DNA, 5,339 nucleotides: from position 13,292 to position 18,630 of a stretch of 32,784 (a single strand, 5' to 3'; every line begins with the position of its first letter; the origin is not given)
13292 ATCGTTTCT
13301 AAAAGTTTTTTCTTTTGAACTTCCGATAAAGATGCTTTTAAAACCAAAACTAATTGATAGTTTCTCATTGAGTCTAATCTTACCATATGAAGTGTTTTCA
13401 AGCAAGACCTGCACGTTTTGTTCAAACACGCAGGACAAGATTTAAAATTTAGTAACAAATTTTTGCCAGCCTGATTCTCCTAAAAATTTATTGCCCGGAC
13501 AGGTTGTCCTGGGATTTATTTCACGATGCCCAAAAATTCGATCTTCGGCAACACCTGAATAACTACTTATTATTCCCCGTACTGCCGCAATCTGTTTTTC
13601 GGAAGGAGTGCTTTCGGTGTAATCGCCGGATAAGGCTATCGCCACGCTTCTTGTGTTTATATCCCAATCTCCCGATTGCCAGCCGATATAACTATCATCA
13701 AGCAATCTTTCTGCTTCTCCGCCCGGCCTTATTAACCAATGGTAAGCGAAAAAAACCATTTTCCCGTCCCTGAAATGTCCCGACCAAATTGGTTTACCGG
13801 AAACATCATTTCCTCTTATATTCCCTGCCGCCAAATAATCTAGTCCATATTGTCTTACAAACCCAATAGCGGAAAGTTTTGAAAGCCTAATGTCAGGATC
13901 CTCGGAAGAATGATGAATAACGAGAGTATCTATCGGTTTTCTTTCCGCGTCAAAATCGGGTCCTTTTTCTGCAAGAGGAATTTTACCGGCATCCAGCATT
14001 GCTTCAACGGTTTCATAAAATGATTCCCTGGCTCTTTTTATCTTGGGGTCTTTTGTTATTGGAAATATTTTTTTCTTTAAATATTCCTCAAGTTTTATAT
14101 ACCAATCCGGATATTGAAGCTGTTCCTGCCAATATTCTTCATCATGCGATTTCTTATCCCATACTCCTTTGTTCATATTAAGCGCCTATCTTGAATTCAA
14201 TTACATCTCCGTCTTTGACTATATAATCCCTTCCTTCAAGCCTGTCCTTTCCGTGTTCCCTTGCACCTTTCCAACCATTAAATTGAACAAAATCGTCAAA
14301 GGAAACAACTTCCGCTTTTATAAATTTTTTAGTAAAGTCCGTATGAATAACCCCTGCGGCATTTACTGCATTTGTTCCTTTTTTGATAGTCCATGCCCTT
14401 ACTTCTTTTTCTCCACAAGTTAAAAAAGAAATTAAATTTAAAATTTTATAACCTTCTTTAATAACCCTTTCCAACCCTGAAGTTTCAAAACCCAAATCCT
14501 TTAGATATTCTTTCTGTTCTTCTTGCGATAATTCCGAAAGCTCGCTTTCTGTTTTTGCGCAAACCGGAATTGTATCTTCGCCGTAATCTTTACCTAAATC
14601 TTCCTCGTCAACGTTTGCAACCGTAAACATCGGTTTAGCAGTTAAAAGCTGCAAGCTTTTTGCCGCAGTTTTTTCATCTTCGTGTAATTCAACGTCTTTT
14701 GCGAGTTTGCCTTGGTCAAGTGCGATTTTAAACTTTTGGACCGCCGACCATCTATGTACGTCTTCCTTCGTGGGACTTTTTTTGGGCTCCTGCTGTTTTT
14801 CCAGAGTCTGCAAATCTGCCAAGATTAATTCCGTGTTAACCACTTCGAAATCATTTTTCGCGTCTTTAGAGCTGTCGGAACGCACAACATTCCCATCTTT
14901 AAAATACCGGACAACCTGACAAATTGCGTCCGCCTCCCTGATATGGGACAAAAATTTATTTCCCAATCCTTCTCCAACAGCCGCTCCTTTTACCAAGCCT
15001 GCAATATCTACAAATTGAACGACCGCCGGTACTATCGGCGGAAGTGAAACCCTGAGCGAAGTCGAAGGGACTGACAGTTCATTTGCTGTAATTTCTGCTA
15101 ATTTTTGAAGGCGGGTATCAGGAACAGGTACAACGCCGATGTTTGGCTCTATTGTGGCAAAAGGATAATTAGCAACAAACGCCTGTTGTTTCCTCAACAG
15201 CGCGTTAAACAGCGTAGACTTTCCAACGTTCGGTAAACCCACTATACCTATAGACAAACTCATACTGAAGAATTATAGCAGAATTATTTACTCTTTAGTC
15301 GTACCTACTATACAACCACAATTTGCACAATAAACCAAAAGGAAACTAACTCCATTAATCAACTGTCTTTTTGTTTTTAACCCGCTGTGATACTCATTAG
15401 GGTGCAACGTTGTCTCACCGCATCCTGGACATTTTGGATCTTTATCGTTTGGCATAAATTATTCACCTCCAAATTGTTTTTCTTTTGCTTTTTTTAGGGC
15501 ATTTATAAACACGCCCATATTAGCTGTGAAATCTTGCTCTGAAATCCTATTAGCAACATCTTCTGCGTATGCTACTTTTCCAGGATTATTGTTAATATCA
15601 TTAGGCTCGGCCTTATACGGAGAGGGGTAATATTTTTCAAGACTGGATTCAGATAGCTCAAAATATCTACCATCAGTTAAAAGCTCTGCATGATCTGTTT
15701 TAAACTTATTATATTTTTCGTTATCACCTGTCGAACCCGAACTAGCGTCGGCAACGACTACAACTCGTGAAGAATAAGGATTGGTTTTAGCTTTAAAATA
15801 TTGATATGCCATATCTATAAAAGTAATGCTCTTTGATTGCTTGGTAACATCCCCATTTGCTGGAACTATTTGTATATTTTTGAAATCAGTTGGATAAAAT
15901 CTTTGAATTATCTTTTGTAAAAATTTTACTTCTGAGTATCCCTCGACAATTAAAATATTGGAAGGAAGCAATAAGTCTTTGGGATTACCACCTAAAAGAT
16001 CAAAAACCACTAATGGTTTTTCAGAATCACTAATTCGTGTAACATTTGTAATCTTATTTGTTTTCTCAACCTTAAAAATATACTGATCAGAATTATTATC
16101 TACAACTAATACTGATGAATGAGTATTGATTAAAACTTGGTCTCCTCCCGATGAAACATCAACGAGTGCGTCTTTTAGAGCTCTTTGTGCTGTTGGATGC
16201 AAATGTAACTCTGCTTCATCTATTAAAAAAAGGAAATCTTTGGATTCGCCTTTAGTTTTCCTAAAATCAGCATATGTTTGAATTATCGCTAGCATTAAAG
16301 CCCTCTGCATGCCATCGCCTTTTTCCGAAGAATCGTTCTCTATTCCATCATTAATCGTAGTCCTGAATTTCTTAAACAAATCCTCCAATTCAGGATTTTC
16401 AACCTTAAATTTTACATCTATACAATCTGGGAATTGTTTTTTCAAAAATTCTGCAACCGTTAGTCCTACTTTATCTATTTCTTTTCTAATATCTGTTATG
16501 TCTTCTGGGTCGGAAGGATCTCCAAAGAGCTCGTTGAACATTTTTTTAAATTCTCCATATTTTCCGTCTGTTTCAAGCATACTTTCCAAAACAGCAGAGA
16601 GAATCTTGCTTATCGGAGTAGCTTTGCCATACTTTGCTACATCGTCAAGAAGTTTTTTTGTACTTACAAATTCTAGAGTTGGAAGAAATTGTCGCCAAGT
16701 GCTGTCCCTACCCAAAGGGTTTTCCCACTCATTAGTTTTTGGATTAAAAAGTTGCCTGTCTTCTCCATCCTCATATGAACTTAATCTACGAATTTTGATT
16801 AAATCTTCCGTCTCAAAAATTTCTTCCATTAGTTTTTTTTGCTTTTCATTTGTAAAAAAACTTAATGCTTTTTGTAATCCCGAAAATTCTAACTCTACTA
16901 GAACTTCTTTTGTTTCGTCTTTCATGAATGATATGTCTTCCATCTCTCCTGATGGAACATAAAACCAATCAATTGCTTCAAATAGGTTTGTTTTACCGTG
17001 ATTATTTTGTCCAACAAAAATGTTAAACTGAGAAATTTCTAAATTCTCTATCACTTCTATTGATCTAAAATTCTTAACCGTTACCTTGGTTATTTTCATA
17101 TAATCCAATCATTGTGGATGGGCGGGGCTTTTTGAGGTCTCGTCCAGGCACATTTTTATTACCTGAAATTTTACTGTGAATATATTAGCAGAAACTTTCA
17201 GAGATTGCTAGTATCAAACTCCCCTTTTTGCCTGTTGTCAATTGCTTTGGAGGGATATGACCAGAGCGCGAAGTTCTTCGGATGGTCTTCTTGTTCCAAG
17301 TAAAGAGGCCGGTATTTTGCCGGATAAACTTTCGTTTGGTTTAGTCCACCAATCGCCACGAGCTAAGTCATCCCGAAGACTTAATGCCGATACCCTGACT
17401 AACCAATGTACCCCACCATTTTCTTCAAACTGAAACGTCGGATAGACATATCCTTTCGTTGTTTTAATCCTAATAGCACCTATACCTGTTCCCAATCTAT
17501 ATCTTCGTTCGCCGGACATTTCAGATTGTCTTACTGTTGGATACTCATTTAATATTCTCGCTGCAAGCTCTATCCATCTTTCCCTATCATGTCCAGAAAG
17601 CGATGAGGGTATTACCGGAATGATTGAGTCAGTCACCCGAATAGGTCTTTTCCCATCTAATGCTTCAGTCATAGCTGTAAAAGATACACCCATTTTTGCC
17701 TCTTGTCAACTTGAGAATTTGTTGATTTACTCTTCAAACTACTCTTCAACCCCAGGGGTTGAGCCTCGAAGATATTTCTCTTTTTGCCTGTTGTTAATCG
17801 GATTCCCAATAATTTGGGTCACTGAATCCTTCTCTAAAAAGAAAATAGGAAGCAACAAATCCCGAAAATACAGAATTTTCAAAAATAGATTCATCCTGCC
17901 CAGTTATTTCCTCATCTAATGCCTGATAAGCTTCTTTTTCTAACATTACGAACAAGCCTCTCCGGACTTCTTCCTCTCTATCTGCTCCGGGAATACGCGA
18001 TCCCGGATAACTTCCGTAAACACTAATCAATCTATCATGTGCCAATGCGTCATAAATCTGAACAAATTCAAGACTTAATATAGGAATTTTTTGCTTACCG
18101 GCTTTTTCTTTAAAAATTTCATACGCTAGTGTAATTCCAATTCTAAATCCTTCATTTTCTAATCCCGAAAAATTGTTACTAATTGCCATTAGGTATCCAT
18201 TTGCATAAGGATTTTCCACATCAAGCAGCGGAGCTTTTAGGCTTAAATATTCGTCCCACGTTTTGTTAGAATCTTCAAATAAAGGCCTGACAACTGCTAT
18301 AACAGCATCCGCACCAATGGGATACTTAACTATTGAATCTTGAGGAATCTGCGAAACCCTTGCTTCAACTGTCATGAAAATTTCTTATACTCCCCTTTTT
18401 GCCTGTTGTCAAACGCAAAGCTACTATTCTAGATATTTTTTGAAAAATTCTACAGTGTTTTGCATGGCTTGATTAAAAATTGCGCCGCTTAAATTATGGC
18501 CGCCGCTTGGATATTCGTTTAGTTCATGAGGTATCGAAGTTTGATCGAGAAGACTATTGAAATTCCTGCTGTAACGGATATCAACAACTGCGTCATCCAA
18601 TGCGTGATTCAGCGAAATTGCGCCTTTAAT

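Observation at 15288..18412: Candidate novel defense/toxin-antitoxin-like cassette: orphan + DUF2384-like + OLD-like ATPase/Toprim + zinc ribbon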

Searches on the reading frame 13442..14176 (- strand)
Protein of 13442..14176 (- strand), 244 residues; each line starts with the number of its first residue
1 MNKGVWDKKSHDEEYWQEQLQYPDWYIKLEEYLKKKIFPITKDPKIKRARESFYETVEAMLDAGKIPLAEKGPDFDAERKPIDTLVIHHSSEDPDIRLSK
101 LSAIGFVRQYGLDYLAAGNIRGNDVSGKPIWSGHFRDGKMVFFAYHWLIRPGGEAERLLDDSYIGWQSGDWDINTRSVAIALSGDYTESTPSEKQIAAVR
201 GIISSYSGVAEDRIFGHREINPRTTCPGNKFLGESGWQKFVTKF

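Call 3: search_protein_families(library=pfam, proteins=[window:13442-14176:-], max_evalue=1)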
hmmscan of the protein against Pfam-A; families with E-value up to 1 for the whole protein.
window:13442-14176:- (244 aa): 1 family
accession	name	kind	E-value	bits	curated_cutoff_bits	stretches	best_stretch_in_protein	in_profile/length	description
PF01510.30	Amidase_2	-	1.7e-15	58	26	1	79-229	2-131/131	N-acetylmuramoyl-L-alanine amidase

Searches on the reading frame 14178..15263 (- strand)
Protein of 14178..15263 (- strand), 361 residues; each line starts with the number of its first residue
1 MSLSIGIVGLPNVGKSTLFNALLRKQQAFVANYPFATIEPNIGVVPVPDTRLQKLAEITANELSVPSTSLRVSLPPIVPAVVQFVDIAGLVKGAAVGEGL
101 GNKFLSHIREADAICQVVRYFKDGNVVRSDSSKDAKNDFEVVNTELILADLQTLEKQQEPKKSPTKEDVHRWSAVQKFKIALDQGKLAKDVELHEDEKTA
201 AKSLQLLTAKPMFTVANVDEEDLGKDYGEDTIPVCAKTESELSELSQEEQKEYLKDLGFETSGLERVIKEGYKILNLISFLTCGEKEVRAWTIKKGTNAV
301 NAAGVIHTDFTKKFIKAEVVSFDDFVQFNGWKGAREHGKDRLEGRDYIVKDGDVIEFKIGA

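Call 3: search_protein_families(library=pfam, proteins=[window:14178-15263:-], max_evalue=1)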
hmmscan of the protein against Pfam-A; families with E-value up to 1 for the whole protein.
window:14178-15263:- (361 aa): 6 families
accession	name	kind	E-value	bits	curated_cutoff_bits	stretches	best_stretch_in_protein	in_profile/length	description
PF06071.19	YchF-GTPase_C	-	3.7e-36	123.5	27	1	277-359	1-83/84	Protein of unknown function (DUF933)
PF01926.29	MMR_HSR1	-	1.3e-21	77.2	21.9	1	5-122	2-86/113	50S ribosome-binding GTPase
PF02421.24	FeoB_N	-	9.1e-09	35.5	27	1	5-46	3-43/156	Ferrous iron transport protein B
PF02824.27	TGS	-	0.0006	20.2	22.2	1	293-357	13-58/60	TGS domain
PF00350.29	Dynamin_N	-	0.011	16.2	27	0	5-26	1-22/168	Dynamin family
PF13238.12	AAA_18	-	0.05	14.5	29.4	1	5-28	1-23/128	AAA domain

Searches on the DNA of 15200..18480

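Call 74: search_rna_families(source=window, start=15200, end=18480, threshold=evalue, max_evalue=1)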
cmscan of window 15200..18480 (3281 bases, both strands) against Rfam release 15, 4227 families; matches with E-value up to 1: 0.
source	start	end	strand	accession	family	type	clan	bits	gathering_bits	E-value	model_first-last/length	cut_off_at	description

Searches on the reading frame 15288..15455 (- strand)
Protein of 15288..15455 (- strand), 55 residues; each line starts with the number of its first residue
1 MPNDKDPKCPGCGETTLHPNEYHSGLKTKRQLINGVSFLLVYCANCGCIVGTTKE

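Call 3: search_protein_families(library=pfam, proteins=[window:15288-15455:-], max_evalue=1)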
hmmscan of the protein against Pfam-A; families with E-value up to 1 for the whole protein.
window:15288-15455:- (55 aa): 8 families
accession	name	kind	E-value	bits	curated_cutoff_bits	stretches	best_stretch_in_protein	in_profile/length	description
PF14354.12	Lar_restr_allev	-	0.001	19.7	28.6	1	8-48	5-33/58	Restriction alleviation protein Lar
PF24747.1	Zn-ribbon_GIR1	-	0.034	14.4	26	1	2-17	17-32/37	GIR1-like zinc ribbon domain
PF10601.15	zf-LITAF-like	-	0.091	13.4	23.8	0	6-49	5-44/70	LITAF-like zinc ribbon domain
PF12172.15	zf-ChsH2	-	0.11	12.8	23.2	0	8-20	13-25/37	ChsH2, rubredoxin-like zinc ribbon domain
PF19817.4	DUF6300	-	0.13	12.8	27.8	1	3-46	6-49/110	Family of unknown function (DUF6300)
PF17848.7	Zn_ribbon_ACC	-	0.33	11.6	24.5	1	8-16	3-11/26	Acetyl-CoA carboxylase zinc finger domain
PF14690.11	Zn_ribbon_ISL3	-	0.47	11.3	25.5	1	7-22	3-18/47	zinc-finger of transposase IS204/IS1001/IS1096/IS1165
PF08271.17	Zn_Ribbon_TF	-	0.47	10.5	29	0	8-17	2-11/43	TFIIB zinc-binding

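Call 4: search_protein_families(library=padloc, proteins=[window:15288-15455:-], max_evalue=1)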
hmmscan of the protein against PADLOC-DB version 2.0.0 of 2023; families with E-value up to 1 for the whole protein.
window:15288-15455:- (55 aa): 0 families

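Call 5: search_protein_families(library=ncbifam, proteins=[window:15288-15455:-], max_evalue=1)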
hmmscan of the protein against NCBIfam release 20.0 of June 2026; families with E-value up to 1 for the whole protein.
window:15288-15455:- (55 aa): 1 family
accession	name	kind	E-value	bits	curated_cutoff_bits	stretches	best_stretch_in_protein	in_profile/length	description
NF047912.1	ECs_2282_CxxC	subfamily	0.25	11.3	37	1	8-19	4-15/60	ECs_2282 family putative zinc-binding protein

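Call 56: search_protein_families(library=phrogs, proteins=[window:15288-15455:-], max_evalue=0.1)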
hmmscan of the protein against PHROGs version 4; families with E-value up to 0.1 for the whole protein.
window:15288-15455:- (55 aa): 2 families
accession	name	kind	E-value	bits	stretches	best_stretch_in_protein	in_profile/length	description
phrog_32502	-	unknown function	0.056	14.6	1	7-48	14-55/76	-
phrog_6730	-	unknown function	0.095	13.7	1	5-47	44-85/106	-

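Call 61: search_dna_similar(query=window:15288-15455:-, collection=phages, mode=protein, max_evalue=1, max_rows=10)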
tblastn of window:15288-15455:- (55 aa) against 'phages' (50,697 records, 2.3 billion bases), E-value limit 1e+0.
Records with a match: 2; places in all: 2; records where one place covers at least 80% of the query: 1.
Best place of each record, by identity: <60% 2.
By first word of the organism name: uncultured 1; Sphaerotilus 1.
By host as written in the record: - 1; Sphaerotilus natans DSM 6575 1.
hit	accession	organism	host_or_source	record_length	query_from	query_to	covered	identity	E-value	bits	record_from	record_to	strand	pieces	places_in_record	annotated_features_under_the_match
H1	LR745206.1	uncultured phage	metagenomic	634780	2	42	75%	41.5%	5e-1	32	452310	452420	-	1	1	record has no annotation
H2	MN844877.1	Sphaerotilus phage vB_SnaP-R1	Sphaerotilus natans DSM 6575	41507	3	47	82%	34.8%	5e-1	32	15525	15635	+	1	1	RnaseH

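Call 62: search_dna_similar(query=window:15288-15455:-, collection=plasmids, mode=protein, max_evalue=1, max_rows=10)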
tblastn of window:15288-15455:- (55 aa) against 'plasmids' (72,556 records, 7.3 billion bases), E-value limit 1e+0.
No match.
